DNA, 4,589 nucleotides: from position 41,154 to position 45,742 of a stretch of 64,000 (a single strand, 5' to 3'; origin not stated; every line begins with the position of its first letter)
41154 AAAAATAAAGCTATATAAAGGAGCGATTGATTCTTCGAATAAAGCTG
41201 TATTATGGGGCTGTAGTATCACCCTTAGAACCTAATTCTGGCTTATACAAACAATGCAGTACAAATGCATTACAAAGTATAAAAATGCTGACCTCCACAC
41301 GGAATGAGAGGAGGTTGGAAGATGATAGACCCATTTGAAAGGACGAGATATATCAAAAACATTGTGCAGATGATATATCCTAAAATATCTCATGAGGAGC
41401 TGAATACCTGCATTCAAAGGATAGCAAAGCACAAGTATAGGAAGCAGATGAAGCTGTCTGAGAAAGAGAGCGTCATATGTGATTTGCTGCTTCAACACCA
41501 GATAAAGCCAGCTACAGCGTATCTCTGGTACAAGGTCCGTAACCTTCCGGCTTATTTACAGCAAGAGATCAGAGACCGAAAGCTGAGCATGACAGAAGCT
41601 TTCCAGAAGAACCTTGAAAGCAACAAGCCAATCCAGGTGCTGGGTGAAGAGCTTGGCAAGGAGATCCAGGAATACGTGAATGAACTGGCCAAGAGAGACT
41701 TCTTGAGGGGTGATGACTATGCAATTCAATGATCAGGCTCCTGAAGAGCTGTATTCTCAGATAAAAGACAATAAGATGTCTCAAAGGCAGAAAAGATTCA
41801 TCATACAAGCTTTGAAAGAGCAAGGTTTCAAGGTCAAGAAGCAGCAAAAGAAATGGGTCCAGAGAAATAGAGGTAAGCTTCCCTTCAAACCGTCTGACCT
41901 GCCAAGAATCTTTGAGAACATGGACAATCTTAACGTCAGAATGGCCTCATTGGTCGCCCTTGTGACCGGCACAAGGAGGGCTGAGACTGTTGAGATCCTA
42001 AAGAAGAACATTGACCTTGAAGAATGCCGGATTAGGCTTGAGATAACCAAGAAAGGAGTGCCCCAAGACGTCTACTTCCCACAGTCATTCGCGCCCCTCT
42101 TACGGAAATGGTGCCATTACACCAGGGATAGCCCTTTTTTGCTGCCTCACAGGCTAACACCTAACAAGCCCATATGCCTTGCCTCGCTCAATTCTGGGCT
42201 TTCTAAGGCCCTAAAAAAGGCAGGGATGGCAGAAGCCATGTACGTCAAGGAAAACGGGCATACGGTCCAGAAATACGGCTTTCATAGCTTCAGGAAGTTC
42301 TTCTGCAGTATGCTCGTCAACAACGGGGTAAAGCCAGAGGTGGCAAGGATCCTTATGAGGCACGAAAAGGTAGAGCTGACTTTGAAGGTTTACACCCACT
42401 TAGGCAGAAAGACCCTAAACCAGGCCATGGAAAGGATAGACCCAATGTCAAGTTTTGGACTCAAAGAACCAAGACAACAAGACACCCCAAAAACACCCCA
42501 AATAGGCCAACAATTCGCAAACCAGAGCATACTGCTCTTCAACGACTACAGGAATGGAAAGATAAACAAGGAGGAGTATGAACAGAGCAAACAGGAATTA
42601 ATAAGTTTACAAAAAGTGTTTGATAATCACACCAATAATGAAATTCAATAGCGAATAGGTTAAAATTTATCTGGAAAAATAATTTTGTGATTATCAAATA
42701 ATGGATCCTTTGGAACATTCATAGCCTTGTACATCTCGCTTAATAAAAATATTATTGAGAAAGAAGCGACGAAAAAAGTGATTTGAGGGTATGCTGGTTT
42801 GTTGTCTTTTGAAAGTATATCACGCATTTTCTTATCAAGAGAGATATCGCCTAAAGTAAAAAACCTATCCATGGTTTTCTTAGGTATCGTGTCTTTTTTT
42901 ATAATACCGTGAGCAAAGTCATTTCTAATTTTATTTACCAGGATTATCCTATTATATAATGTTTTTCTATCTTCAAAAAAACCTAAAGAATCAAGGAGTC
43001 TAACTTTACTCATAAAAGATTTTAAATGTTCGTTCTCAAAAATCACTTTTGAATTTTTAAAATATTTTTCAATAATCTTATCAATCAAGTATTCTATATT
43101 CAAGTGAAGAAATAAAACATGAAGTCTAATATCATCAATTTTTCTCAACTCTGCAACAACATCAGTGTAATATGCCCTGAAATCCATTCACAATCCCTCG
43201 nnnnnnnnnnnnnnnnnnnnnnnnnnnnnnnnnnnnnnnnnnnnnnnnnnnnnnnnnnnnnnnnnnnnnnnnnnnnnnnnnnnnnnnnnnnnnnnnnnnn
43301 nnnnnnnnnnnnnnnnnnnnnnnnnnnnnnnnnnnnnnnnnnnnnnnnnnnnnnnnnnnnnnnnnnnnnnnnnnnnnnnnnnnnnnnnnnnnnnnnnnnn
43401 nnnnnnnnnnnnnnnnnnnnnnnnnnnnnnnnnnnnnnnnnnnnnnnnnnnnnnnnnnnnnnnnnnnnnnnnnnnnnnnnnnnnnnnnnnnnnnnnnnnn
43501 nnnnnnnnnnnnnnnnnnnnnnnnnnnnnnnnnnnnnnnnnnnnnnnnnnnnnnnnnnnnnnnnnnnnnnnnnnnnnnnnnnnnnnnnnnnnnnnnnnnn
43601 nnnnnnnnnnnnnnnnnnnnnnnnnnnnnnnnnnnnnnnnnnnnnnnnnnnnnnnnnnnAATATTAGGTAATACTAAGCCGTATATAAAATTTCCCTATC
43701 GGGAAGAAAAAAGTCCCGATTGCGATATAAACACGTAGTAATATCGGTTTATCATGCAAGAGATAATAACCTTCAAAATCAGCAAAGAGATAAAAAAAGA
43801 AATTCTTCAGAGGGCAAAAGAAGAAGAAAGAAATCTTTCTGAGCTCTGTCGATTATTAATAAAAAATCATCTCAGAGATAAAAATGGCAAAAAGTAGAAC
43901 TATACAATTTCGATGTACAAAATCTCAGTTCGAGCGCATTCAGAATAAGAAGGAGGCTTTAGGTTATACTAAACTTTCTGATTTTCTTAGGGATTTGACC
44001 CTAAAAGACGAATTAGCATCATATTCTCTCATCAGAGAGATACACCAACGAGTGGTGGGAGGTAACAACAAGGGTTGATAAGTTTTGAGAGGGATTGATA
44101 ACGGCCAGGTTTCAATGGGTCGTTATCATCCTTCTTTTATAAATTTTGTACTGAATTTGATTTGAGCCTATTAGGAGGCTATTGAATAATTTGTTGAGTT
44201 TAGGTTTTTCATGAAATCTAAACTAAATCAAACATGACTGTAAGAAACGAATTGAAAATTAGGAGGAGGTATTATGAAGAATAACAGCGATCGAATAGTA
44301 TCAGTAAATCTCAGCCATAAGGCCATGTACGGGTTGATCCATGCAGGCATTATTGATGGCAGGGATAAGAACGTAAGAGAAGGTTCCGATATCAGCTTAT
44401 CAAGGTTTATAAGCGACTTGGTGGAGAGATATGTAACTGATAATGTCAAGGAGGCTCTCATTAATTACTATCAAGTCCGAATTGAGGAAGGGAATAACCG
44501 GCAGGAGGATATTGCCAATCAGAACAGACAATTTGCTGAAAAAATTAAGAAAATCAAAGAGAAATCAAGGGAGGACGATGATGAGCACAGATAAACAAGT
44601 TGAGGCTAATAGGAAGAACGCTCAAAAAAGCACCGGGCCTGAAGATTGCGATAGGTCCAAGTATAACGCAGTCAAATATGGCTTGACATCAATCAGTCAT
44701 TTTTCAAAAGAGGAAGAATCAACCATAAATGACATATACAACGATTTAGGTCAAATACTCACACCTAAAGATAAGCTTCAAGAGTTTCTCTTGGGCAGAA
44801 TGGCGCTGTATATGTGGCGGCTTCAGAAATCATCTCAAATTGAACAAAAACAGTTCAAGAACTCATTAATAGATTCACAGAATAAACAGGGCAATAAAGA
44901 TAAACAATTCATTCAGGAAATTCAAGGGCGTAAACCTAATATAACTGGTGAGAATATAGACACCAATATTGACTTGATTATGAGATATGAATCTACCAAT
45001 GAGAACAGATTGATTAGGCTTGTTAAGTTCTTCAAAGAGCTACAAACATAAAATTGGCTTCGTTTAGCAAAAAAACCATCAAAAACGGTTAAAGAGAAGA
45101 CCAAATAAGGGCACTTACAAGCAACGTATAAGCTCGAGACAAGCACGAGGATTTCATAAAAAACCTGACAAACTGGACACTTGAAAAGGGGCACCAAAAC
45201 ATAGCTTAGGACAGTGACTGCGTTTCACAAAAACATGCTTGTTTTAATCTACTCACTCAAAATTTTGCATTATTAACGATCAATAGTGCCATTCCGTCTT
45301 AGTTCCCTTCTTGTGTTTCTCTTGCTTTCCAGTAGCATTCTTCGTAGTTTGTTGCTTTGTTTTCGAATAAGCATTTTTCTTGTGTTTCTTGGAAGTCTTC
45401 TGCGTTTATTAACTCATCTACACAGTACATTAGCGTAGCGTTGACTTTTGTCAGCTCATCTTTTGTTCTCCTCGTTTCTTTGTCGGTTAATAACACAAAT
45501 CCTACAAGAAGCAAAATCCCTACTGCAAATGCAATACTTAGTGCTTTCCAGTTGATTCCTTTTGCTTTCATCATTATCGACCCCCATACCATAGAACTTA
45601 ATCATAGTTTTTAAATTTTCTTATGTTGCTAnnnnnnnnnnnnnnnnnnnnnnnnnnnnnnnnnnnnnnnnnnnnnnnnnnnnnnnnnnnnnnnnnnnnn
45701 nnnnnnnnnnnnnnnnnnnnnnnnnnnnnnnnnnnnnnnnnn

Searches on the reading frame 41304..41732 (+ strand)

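Call 13: search_protein_families(library=pfam, proteins=[window:41304-41732:+], max_evalue=0.1)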
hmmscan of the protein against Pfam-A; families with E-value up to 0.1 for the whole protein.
window:41304-41732:+ (142 aa): 2 families
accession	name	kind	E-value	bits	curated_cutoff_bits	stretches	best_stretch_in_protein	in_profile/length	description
PF08213.16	COX24_C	-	0.048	14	23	1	39-51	11-23/33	Mitochondrial mRNA-processing protein COX24, C-terminal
PF08269.17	dCache_2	-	0.097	12.2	26.5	1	62-129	23-89/298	Cache domain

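Call 50: search_protein_families(library=phrogs, proteins=[window:41304-41732:+], max_evalue=0.01)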
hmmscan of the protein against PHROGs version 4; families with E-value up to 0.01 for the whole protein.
window:41304-41732:+ (142 aa): 0 families

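Call 58: search_protein_families(library=padloc, proteins=[window:41304-41732:+], max_evalue=0.01)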
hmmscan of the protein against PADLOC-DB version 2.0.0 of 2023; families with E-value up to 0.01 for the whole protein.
window:41304-41732:+ (142 aa): 0 families

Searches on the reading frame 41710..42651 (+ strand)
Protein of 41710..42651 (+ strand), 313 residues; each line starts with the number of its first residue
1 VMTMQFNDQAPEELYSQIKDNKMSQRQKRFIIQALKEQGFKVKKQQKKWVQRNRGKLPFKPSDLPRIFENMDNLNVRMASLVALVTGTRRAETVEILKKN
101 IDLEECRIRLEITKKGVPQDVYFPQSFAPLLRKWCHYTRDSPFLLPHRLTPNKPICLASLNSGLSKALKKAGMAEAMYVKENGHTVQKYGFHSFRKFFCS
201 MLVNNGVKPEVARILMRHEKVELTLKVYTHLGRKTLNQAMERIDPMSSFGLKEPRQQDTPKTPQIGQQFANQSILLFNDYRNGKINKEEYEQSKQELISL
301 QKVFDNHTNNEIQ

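Call 13: search_protein_families(library=pfam, proteins=[window:41710-42651:+], max_evalue=0.1)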
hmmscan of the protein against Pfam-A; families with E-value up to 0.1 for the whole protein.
window:41710-42651:+ (313 aa): 2 families
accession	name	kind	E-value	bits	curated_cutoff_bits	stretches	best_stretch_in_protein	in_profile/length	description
PF00589.27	Phage_integrase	-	1e-19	71.4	27.1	1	61-231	5-168/172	Phage integrase family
PF09851.14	SHOCT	-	0.03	14.5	27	1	280-297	10-27/28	Short C-terminal domain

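Call 50: search_protein_families(library=phrogs, proteins=[window:41710-42651:+], max_evalue=0.01)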
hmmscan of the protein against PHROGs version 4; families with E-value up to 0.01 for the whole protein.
window:41710-42651:+ (313 aa): 3 families
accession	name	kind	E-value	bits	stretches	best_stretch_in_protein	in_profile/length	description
phrog_1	-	integration and excision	6e-29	102.8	1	41-278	255-477/611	integrase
phrog_216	-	integration and excision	1.6e-19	71.2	1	65-249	62-243/301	integrase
phrog_7685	-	integration and excision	1.3e-06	29.2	1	184-244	176-236/240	integrase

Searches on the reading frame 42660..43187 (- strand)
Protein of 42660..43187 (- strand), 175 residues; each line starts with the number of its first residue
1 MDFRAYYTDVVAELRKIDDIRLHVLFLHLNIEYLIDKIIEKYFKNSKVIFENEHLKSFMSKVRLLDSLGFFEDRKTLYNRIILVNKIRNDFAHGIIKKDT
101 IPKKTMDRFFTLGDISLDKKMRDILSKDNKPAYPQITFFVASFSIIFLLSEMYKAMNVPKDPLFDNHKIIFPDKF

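Call 13: search_protein_families(library=pfam, proteins=[window:42660-43187:-], max_evalue=0.1)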
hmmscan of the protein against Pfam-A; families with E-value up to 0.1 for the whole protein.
window:42660-43187:- (175 aa): 1 family
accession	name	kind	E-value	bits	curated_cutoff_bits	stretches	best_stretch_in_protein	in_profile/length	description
PF18736.6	pEK499_p136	-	0.073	13.2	26.6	0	69-109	72-112/152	HEPN pEK499 p136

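Call 50: search_protein_families(library=phrogs, proteins=[window:42660-43187:-], max_evalue=0.01)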
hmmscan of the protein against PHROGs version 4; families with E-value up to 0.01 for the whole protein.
window:42660-43187:- (175 aa): 1 family
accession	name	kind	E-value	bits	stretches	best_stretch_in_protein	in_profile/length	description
phrog_5483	-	unknown function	3.1e-08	34.4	1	11-111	19-117/185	-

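Call 58: search_protein_families(library=padloc, proteins=[window:42660-43187:-], max_evalue=0.01)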
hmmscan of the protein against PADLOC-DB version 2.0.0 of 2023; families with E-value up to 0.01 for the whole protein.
window:42660-43187:- (175 aa): 1 family
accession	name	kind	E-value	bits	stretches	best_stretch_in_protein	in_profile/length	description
PDLC01811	CARF1--CARF_HEPN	-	0.00014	19.1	1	31-97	321-386/436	-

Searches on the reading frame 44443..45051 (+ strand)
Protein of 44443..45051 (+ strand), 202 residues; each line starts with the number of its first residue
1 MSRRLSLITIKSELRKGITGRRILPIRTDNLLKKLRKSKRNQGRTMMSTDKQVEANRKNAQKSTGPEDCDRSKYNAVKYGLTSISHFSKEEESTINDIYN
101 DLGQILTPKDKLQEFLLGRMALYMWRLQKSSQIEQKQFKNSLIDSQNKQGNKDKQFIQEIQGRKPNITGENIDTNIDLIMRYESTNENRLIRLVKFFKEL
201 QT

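Call 13: search_protein_families(library=pfam, proteins=[window:44443-45051:+], max_evalue=0.1)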
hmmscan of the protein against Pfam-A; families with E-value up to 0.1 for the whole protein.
window:44443-45051:+ (202 aa): 2 families
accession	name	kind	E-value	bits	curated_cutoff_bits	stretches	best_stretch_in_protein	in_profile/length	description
PF13274.11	SocA_Panacea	-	0.069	14.5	25.7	0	32-105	41-97/113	Antitoxin SocA-like, Panacea domain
PF14943.11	MRP-S26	-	0.071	13.4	27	1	125-192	97-163/168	Mitochondrial ribosome subunit S26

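Call 50: search_protein_families(library=phrogs, proteins=[window:44443-45051:+], max_evalue=0.01)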
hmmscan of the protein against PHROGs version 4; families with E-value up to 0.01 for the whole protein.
window:44443-45051:+ (202 aa): 0 families

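Call 58: search_protein_families(library=padloc, proteins=[window:44443-45051:+], max_evalue=0.01)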
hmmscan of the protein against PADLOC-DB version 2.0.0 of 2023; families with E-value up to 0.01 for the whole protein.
window:44443-45051:+ (202 aa): 0 families

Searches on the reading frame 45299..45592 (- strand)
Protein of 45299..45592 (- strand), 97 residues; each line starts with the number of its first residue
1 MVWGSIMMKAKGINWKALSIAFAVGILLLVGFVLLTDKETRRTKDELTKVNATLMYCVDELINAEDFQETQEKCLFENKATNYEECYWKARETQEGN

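Call 13: search_protein_families(library=pfam, proteins=[window:45299-45592:-], max_evalue=0.1)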
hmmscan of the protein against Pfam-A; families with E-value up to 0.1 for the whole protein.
window:45299-45592:- (97 aa): 1 family
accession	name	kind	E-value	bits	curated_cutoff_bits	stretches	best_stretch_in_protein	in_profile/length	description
PF05767.17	Pox_A14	-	0.038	14.6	27.7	1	13-45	42-74/93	Poxvirus virion envelope protein A14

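Call 50: search_protein_families(library=phrogs, proteins=[window:45299-45592:-], max_evalue=0.01)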
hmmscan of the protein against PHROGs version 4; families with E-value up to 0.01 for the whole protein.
window:45299-45592:- (97 aa): 0 families

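Call 58: search_protein_families(library=padloc, proteins=[window:45299-45592:-], max_evalue=0.01)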
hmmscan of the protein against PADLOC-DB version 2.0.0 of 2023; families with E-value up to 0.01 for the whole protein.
window:45299-45592:- (97 aa): 0 families
